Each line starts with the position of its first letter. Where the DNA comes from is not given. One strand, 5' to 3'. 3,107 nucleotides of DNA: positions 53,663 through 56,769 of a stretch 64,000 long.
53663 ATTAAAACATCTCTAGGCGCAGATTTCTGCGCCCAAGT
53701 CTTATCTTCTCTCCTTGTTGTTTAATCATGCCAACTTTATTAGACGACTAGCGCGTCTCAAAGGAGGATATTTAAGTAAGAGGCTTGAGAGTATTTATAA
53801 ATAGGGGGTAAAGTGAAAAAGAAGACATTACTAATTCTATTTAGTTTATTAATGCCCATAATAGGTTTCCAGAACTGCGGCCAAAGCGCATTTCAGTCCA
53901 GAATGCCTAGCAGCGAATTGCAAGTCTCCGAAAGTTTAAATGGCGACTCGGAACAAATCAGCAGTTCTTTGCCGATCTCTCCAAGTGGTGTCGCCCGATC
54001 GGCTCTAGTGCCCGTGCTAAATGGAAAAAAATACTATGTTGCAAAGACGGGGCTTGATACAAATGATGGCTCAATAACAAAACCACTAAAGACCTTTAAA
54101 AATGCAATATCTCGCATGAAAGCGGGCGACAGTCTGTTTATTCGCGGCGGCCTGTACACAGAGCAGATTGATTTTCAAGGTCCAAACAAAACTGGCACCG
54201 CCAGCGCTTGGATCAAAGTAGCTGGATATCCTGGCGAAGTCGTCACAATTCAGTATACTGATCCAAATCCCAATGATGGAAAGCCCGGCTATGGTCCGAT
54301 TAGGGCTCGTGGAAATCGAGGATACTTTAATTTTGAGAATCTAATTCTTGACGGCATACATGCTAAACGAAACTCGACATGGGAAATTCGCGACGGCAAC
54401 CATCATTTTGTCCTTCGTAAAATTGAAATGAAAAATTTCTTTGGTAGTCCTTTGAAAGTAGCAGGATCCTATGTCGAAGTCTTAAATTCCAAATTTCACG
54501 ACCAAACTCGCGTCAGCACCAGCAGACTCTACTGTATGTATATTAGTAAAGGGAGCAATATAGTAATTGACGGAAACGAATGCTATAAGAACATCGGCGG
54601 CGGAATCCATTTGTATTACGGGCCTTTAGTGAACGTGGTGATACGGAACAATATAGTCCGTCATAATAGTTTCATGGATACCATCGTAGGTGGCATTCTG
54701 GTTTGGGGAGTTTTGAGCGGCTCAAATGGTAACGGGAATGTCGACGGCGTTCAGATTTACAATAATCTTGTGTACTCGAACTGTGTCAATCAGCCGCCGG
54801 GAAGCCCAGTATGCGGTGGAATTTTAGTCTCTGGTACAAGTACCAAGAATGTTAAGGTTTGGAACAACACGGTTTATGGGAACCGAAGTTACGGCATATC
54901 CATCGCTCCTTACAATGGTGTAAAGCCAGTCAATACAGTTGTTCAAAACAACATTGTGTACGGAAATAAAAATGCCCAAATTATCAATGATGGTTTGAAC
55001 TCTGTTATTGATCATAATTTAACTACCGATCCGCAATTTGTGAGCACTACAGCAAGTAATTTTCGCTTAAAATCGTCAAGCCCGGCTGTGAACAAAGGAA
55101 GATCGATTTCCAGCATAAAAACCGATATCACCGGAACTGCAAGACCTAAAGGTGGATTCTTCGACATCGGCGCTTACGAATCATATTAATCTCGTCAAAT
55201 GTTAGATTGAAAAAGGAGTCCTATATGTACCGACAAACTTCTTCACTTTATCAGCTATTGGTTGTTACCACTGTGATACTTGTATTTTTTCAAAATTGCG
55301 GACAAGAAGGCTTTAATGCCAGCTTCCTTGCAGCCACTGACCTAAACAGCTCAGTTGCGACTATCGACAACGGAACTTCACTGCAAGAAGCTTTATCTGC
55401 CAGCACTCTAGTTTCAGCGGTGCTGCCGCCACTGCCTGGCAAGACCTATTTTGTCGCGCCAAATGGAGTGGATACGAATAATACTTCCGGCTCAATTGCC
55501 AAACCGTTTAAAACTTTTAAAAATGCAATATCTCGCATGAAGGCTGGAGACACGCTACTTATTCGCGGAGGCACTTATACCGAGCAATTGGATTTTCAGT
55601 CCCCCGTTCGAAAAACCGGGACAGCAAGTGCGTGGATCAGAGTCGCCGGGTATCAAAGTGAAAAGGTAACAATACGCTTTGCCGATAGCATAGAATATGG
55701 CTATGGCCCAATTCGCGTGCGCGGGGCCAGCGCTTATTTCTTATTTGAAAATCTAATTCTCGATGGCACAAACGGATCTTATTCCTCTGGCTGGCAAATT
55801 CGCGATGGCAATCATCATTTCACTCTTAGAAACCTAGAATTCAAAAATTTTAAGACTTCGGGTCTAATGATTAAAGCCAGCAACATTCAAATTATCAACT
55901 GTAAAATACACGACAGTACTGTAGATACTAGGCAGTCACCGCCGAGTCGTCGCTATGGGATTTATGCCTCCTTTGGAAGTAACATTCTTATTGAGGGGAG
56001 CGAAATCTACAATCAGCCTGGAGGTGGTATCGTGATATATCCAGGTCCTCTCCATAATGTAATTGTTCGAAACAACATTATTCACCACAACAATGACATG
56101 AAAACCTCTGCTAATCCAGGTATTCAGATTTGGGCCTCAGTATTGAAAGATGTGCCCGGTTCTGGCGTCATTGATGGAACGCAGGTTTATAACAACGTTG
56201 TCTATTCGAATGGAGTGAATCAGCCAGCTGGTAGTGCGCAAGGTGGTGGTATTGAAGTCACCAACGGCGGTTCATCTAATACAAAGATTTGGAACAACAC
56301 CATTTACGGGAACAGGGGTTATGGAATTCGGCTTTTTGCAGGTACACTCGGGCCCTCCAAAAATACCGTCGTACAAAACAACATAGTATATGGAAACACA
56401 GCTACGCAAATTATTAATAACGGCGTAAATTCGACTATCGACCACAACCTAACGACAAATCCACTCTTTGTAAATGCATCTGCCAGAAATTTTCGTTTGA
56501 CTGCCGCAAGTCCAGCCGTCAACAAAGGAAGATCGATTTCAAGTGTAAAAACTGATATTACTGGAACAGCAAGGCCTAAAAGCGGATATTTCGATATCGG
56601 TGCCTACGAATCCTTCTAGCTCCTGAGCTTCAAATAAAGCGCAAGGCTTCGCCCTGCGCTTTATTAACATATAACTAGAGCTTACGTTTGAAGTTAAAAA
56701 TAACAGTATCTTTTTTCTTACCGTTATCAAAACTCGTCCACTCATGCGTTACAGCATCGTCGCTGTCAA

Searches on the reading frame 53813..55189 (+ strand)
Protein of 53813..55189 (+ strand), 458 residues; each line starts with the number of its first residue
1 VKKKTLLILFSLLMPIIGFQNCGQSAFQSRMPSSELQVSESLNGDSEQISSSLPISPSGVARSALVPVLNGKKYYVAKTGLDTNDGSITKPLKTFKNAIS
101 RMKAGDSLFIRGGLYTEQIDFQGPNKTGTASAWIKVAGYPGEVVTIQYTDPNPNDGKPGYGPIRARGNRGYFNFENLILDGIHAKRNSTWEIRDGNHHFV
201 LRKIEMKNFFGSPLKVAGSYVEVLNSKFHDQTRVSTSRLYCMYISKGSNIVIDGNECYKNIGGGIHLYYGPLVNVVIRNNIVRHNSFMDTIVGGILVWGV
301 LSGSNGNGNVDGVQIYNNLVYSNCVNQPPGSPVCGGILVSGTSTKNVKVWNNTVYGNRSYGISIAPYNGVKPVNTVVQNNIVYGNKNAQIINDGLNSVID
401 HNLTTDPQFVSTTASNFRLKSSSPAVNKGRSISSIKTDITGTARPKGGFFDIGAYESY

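Call 56: search_protein_families(library=pfam, proteins=[window:53813-55189:+], max_evalue=0.00001)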
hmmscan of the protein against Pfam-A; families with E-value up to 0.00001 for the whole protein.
window:53813-55189:+ (458 aa): 1 family
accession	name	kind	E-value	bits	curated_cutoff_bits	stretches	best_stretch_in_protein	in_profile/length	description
PF13229.12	Beta_helix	-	7.9e-16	58.5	25.9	2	220-401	10-155/158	Right handed beta helix region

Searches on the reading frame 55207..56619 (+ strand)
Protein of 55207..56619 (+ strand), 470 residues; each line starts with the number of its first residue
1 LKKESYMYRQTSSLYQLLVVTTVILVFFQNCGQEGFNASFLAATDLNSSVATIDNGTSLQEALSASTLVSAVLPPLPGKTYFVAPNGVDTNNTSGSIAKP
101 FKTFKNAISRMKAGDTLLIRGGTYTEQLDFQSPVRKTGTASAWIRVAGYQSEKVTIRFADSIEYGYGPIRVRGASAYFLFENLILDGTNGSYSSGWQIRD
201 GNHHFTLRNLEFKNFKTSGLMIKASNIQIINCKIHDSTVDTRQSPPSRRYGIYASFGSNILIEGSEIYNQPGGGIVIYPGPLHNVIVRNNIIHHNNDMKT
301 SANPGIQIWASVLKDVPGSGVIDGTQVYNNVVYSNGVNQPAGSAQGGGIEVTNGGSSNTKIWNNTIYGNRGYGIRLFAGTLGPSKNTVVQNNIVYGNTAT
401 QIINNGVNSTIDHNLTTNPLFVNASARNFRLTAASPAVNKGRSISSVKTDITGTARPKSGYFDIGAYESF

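Call 56: search_protein_families(library=pfam, proteins=[window:55207-56619:+], max_evalue=0.00001)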
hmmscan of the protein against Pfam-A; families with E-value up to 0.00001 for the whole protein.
window:55207-56619:+ (470 aa): 2 families
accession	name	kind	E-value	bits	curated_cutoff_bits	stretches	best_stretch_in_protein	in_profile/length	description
PF13229.12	Beta_helix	-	5.8e-24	84.9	25.9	2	174-356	8-149/158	Right handed beta helix region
PF07602.17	DUF1565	-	4.4e-06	26.6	20.3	0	91-308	5-204/257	Protein of unknown function (DUF1565)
